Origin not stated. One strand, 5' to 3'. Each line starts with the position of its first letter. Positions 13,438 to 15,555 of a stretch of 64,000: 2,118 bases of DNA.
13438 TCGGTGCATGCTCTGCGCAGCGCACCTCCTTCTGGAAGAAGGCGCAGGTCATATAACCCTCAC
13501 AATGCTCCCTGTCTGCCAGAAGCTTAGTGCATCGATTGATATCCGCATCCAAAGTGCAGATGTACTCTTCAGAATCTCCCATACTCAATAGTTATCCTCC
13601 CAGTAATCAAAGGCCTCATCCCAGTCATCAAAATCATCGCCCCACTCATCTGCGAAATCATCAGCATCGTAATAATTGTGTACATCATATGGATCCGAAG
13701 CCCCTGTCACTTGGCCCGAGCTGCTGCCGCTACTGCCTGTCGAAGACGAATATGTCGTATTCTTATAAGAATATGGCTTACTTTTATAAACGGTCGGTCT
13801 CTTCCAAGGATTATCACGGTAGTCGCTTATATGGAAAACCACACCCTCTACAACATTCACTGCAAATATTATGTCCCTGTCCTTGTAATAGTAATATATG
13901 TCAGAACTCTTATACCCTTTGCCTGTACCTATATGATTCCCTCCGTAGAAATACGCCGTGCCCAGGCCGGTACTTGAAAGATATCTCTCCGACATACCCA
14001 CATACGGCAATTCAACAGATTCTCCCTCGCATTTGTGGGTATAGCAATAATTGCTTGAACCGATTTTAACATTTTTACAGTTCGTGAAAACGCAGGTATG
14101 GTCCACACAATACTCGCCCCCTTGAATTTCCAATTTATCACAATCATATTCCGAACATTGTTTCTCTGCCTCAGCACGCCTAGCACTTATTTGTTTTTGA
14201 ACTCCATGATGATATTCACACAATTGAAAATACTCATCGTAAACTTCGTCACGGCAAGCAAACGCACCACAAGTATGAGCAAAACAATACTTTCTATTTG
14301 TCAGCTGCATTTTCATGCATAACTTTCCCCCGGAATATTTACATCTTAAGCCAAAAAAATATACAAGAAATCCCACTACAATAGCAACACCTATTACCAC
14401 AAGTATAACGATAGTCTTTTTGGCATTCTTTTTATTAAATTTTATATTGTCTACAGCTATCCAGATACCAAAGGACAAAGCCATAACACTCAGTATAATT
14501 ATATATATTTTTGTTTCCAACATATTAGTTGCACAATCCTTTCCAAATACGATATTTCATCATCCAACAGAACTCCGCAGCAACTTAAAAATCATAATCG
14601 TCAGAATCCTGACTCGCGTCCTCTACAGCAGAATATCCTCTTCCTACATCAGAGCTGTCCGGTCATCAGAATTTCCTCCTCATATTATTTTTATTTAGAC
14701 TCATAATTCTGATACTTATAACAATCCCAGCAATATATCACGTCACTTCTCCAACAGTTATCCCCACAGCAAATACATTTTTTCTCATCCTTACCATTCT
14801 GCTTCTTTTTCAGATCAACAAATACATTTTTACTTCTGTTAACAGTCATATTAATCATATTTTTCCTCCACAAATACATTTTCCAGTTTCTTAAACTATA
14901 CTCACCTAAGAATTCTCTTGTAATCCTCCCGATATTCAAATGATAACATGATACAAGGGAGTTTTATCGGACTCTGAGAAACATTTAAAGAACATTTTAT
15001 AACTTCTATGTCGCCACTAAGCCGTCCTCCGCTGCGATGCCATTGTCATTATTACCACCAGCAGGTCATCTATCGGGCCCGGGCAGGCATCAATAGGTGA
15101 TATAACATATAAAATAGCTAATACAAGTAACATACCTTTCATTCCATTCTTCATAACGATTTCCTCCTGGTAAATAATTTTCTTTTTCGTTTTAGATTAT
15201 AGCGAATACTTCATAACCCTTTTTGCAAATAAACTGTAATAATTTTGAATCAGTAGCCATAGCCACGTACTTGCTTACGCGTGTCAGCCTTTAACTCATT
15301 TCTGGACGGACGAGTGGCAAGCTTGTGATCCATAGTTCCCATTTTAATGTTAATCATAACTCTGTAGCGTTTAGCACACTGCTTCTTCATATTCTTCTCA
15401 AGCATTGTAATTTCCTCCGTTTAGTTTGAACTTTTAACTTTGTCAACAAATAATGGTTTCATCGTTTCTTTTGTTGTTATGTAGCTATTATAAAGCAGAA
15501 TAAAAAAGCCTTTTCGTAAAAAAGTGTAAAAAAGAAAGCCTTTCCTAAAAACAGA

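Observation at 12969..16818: Paralogous membrane-anchored proteins sharing a conserved ~35-aa aromatic-acidic C-terminal tail and repeated C-x2-H-x-C motifs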

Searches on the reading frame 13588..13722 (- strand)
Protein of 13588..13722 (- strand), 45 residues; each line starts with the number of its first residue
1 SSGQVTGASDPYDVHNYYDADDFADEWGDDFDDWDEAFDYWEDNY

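Call 7: find_homologous_proteins(query=window:13588-13722:-, max_evalue=0.01)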
Query seq(45 aa): no candidate shares three 5-residue words with the query. No homologue found.
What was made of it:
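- Tried and rejected: Tail-only word-index search (call 7) found nothing.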

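Call 14: find_homologous_proteins(query=A3, max_evalue=0.01)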
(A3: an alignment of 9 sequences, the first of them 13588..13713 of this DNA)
Query A3 (9 sequences) (42 aa, profile of the alignment): 67 proteins with E <= 0.01 among 498 candidates.
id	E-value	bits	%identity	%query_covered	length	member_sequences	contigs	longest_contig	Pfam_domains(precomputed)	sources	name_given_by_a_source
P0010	2.3e-13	68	66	90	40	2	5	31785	-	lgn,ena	-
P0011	8.9e-13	66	55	48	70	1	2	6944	-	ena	-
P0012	4.5e-12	64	64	86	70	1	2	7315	-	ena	-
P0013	7.5e-11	60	50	52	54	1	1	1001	-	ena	-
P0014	2.1e-10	58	67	79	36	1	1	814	-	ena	-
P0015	6.3e-10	57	63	55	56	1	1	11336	-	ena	-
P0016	7.6e-10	57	67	55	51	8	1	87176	-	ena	-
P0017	2.1e-9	55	67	55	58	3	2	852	-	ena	-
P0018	5.7e-9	54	65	55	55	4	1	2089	-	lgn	-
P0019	6.5e-9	54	51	88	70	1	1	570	-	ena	-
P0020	6.9e-9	53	51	83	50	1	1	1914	-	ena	-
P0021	1.2e-8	53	56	21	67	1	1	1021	-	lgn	-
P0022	1.4e-8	52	57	17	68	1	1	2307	-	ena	-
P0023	1.5e-8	52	69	62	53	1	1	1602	-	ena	-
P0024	4.1e-8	51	54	93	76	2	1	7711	-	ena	-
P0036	1.9e-7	49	53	81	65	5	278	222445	-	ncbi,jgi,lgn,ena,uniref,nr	ncbi:MAG: hypothetical protein ACLUAP_06935 [Mediterraneibacter faecis]|jgi:hypothetical protein|uni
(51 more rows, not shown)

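Call 26: search_protein_representatives(alignment_id=A3)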
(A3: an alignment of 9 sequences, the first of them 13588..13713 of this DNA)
Query: 9 sequences, 40 profile positions. Proteins with E-value up to 0.001 (for the whole library): 242; up to 1e-10: 17; up to 1e-30: 0. The best 150 are listed.
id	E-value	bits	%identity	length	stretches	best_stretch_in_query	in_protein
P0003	1.9e-15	72.8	-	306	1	2-40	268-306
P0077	5.4e-15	71.4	-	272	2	4-40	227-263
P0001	2.5e-14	69.3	-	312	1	3-40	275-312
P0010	7.3e-14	67.8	-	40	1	2-40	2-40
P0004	2.1e-13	66.3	-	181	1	2-40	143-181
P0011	2.8e-13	65.9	-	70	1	2-40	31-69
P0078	4.1e-13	65.4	-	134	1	2-40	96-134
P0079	1.1e-12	64.0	-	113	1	2-40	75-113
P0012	1.4e-12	63.7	-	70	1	3-39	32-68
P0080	3.3e-12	62.5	-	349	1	2-39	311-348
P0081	3.5e-12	62.4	-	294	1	1-40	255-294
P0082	3.1e-11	59.4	-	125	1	5-38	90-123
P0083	3.9e-11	59.1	-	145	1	2-40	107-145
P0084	4.9e-11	58.7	-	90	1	2-40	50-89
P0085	5.1e-11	58.7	-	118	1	1-40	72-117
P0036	6.2e-08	48.8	-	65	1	4-39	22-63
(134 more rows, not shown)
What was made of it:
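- The profile finds 242 clusters with E<=1e-3 among 1.84e9 representatives (call 26). There are 242 clusters in other genomes (call 26).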

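Call 28: find_related_loci(query=A3, collection=genome_contigs, flank=6000)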
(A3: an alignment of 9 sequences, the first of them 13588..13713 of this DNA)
Query A3 (42 aa) in genome_contigs; peptide patterns used: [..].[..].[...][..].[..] (x = any residue, [..] = any of these).
210 stretches matched a pattern; 18 encode a relative of the query (tblastn E <= 1e-3); 18 distinct loci.
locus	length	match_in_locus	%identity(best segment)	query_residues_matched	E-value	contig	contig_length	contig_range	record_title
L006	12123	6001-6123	56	1-41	3e-12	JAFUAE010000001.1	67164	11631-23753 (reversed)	MAG: Lachnospiraceae bacterium isolate RGIG4309 Roe_deer_Duodenum-2__c794, whole genome shotgun sequence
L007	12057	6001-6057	95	24-42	3e-9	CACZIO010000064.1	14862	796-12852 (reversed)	MAG: uncultured Lachnospiraceae bacterium isolate RUG12648 genome assembly, contig: RUG12648_asm_64, whole genome shotgu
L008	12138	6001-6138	48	3-38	1e-8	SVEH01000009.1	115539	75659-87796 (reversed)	MAG: Lachnospiraceae bacterium isolate SIG301 NODE_3854_length_115539_cov_6.962127, whole genome shotgun sequence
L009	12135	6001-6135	53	3-42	2e-7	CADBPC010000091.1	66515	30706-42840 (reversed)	MAG: uncultured Lachnospiraceae bacterium isolate RUG14180 genome assembly, contig: RUG14180_asm_91, whole genome shotgu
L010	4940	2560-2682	54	7-41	2e-7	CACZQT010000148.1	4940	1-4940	MAG: uncultured Lachnospiraceae bacterium isolate RUG12857 genome assembly, contig: RUG12857_asm_148, whole genome shotg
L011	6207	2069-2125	84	22-40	2e-7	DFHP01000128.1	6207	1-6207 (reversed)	MAG TPA_asm: Eubacterium sp. UBA3720 UBA3720_contig_136581, whole genome shotgun sequence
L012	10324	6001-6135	51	1-40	3e-7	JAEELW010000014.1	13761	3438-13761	MAG: Lachnospiraceae bacterium isolate Tb.RUG.225 k141_1156521_flag=1_multi=12.0000_len=13761, whole genome shotgun sequ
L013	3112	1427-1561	51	1-40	7e-7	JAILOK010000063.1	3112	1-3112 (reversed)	MAG: Lachnospiraceae bacterium isolate RUI304 k141_8985326_flag=0_multi=17.5103_len=3112, whole genome shotgun sequence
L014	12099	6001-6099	58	6-40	4e-6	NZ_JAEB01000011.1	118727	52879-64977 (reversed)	Eubacterium xylanophilum ATCC 35991 L877DRAFT_scaffold00007.7_C, whole genome shotgun sequence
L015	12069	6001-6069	65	6-28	5e-6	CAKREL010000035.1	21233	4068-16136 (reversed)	MAG: uncultured Eubacterium sp. isolate REFINED_METABAT215_TOP10_CONTIGS_1500_ASSEMBLY_K77_MERGED__Hadza_PheChl_Fiber-Ha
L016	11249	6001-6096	56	10-40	5e-6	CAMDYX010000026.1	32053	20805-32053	MAG: uncultured Agathobacter sp. isolate SRR11489786_bin.32_metaWRAP_v1.3_MAG genome assembly, contig: ERZ11466831.899,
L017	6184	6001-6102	68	7-40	7e-6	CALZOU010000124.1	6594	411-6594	MAG: uncultured Lachnospiraceae bacterium isolate SRR5240745_bin.31_metaWRAP_v1.3_MAG genome assembly, contig: ERZ945065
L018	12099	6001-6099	56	6-40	2e-5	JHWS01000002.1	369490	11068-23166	Lachnospiraceae bacterium NC2008 T528DRAFT_scaffold00002.2_C, whole genome shotgun sequence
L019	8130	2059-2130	63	7-30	2e-5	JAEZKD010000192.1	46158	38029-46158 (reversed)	MAG: Bacillota bacterium isolate OH_CDB_262 k127_411358, whole genome shotgun sequence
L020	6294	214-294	63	3-28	3e-5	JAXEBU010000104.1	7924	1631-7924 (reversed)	MAG: Candidatus Choladocola sp. isolate SUG2694 k141_104005, whole genome shotgun sequence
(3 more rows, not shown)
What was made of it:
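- Sixteen are Lachnospiraceae or Lachnospiraceae-type genera; the other two are MAGs labelled Oscillospiraceae and Bacillota (call 28).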

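Call 35: search_solved_structures(query=A3, max_evalue=10)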
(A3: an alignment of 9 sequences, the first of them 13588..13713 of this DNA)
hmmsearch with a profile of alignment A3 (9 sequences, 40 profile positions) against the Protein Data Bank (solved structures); distinct sequences matched with E-value up to 10: 16.
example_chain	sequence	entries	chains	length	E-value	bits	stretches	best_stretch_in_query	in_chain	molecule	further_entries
4l59_A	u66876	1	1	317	0.054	16.9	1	26-38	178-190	Lethal(3)malignant brain tumor-like protein 3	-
3ut1_A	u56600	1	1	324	0.059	16.8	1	26-38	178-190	Lethal(3)malignant brain tumor-like protein 3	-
4fl6_A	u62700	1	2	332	0.064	16.7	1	26-38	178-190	Lethal(3)malignant brain tumor-like protein 3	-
2rhy_A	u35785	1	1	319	0.19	15.2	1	26-38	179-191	Lethal(3)malignant brain tumor-like protein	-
2rhz_A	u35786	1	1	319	0.19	15.2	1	26-38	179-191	Lethal(3)malignant brain tumor-like protein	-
2ri2_A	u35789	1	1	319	0.19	15.2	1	26-38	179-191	Lethal(3)malignant brain tumor-like protein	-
2ri3_A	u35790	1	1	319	0.19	15.2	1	26-38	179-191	Lethal(3)malignant brain tumor-like protein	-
2ri5_A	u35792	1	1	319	0.19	15.2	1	26-38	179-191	Lethal(3)malignant brain tumor-like protein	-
2pqw_A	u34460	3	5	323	0.2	15.2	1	26-38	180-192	Lethal(3)malignant brain tumor-like protein | Lethal(3)malignant brain tumor-like protein 1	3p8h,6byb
2rhu_A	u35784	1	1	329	0.2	15.1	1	26-38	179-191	Lethal(3)malignant brain tumor-like protein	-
1oyx_A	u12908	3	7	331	0.2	15.1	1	26-38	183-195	Lethal(3)malignant brain tumor-like protein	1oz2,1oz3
2rjc_A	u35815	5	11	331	0.2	15.1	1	26-38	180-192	Lethal(3)malignant brain tumor-like protein | Lethal(3)malignant brain tumor-like protein 1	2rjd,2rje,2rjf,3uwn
2rhi_A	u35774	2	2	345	0.21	15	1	26-38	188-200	Lethal(3)malignant brain tumor-like protein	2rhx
3oq5_A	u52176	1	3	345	0.21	15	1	26-38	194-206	Lethal(3)malignant brain tumor-like protein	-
4f0j_A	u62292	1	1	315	0.64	13.5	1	9-29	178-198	Probable hydrolytic enzyme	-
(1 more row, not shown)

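Call 43: predict_structure(alignment_id=A5)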
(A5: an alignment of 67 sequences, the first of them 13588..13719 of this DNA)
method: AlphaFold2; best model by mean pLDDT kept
length: 44 residues; sequences in the alignment: 67
mean_pLDDT: 84.2   pTM: 0.58
mean pLDDT of the five models: 84.2, 83.3, 83.2, 82.9, 81.0
residues with pLDDT >= 90: 24; 70-90: 12; 50-70: 7; < 50: 1
segments of 3 or more residues with pLDDT < 50: none
pLDDT, mean of each block of 10 residues (from residue 1): 61 89 92 93 88
secondary structure, 60 per line:
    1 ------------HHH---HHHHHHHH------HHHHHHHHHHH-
elements in order: H19-26 H33-43
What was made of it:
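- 13588..13695 (-): Tail module of the 312-aa protein (residues 277-312): predicted two-helix mini-domain. calls 43 (pLDDT about 90), 59 (pLDDT 93-96), 78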

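Call 46: fold_search(model_id=the predicted structure, library=pdb)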
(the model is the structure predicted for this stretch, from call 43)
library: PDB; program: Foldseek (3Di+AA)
matches with E <= 10: 0; with E <= 0.001: 0
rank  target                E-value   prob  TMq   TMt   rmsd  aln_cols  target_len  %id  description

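Call 58: find_related_loci(query=A3, collection=viral_contigs, flank=5000)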
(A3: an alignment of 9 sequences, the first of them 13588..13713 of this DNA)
Query A3 (42 aa) in viral_contigs; peptide patterns used: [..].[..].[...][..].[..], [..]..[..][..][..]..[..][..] (x = any residue, [..] = any of these).
459 stretches matched a pattern, but none encodes a relative of the query by tblastn (E <= 1e-3).
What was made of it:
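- No tail was found in IMG/VR (call 58).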

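Call 67: find_encoding_contigs(protein=P0036, flank=3000, max_places=2)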
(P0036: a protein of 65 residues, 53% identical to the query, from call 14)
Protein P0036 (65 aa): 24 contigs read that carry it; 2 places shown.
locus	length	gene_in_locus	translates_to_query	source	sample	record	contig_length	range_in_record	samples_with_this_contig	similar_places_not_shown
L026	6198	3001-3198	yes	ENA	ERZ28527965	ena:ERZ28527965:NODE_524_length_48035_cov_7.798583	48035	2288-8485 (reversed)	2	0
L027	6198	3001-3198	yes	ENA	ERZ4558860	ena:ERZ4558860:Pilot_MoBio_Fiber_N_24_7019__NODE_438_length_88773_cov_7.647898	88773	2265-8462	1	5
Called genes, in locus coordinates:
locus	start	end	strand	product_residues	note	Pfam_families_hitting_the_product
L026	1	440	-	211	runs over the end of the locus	-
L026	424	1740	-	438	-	PF13304:AAA_21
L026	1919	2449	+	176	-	-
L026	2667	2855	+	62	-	-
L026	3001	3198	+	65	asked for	-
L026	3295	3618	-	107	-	PF00860:Xan_ur_permease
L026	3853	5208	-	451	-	PF01979:Amidohydro_1, PF07969:Amidohydro_3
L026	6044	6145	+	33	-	-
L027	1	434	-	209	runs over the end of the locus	-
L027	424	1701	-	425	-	PF13304:AAA_21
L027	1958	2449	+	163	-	-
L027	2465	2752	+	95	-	PF13280:WYL (weak)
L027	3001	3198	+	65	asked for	-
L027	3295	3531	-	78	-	-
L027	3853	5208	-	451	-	PF01979:Amidohydro_1, PF07969:Amidohydro_3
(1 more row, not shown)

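Call 71: find_related_loci(query=A5, collection=metagenome_contigs, flank=6000)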
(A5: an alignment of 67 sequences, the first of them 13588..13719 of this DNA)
Query A5 (44 aa) in metagenome_contigs; peptide patterns used: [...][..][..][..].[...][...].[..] (x = any residue, [..] = any of these).
600 stretches matched a pattern (row limit reached: there are more); 82 encode a relative of the query (tblastn E <= 1e-3); the best 80 are kept; 80 distinct loci.
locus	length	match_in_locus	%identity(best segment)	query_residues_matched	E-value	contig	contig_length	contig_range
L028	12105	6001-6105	63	9-43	1e-11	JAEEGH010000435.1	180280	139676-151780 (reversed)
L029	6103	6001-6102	65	9-42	2e-11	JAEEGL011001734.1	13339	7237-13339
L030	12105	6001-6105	63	9-43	1e-11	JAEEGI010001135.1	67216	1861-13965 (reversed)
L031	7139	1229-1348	58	5-44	5e-10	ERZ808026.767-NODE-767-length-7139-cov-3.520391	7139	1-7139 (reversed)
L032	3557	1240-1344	63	8-42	1e-9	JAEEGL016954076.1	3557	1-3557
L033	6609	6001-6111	57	7-43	1e-9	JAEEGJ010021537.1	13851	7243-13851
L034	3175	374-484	57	7-43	1e-9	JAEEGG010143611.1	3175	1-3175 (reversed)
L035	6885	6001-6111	57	7-43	1e-9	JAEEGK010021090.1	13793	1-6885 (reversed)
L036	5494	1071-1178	61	7-42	3e-9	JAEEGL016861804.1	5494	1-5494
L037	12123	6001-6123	56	7-41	6e-9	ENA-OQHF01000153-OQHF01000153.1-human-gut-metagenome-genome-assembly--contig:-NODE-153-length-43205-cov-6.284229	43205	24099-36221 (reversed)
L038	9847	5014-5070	95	26-44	9e-9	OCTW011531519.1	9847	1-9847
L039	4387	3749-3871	56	7-41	1e-8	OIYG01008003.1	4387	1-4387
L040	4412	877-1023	45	1-43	2e-8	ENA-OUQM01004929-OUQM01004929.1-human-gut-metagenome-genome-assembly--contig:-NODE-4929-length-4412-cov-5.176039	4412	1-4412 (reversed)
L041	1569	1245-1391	53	1-44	3e-8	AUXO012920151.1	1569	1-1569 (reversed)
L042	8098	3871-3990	53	8-41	9e-8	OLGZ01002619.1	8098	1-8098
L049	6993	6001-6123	49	1-42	3e-7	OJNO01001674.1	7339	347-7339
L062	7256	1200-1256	79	26-44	1e-6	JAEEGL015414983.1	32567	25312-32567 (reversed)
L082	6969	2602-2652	71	26-42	4e-5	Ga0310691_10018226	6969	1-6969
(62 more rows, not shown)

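Call 77: search_protein_families(library=pfam, proteins=[L028:6688-7053:+, L082:872-1240:+, L062:12-284:+, L019:2216-2491:+, L049:6177-6428:+, L082:1383-1673:+, L013:1741-1959:+, L028:7156-7560:+, L028:7578-8246:+], max_evalue=0.1)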
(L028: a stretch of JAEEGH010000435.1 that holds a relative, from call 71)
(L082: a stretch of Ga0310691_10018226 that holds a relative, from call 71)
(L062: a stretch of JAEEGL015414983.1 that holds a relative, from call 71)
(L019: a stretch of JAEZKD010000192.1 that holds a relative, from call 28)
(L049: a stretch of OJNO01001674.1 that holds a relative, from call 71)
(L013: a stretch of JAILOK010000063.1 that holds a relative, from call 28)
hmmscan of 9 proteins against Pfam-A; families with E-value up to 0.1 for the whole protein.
L028:6688-7053:+ (121 aa): 2 families
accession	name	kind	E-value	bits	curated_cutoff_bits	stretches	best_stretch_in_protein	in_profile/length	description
PF03118.21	RNA_pol_A_CTD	-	8.8e-17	61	23.8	1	38-96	9-65/67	Bacterial RNA polymerase, alpha chain C terminal domain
PF02891.26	zf-MIZ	-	0.0048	17.1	33.5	0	20-38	18-36/50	MIZ/SP-RING zinc finger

L082:872-1240:+ (122 aa): 1 family
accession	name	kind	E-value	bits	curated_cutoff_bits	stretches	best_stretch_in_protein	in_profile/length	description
PF03118.21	RNA_pol_A_CTD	-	1.8e-16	60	23.8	1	40-96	11-65/67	Bacterial RNA polymerase, alpha chain C terminal domain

L062:12-284:+ (90 aa): 1 family
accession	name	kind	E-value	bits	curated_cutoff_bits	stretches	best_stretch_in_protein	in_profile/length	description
PF03118.21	RNA_pol_A_CTD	-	1.3e-14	54.1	23.8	1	4-58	13-65/67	Bacterial RNA polymerase, alpha chain C terminal domain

L019:2216-2491:+ (91 aa): 0 families

L049:6177-6428:+ (83 aa): 0 families

L082:1383-1673:+ (96 aa): 0 families

L013:1741-1959:+ (72 aa): 0 families

L028:7156-7560:+ (134 aa): 1 family
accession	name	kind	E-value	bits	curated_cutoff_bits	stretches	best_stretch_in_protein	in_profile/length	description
PF10511.15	Cementoin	-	0.017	15.2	27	1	41-60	1-20/30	Trappin protein transglutaminase binding domain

L028:7578-8246:+ (222 aa): 0 families

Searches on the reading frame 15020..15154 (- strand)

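Call 25: search_protein_families(library=pfam, proteins=[window:15020-15154:-], max_evalue=0.1)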
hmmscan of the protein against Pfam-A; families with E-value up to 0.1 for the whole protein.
seq(45 aa): 1 family
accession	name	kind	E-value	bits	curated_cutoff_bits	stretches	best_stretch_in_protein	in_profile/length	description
PF06803.17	DUF1232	-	0.00073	19.7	23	1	8-34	3-35/37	Protein of unknown function (DUF1232)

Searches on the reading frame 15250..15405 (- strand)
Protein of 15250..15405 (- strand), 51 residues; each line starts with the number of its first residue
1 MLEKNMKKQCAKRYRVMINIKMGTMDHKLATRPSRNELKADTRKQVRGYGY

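Call 25: search_protein_families(library=pfam, proteins=[window:15250-15405:-], max_evalue=0.1)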
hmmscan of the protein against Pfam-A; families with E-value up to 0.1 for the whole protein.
window:15250-15405:- (51 aa): 1 family
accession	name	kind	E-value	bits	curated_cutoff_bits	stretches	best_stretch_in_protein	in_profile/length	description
PF02755.20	RPEL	-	0.041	14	23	1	27-39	4-16/24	RPEL repeat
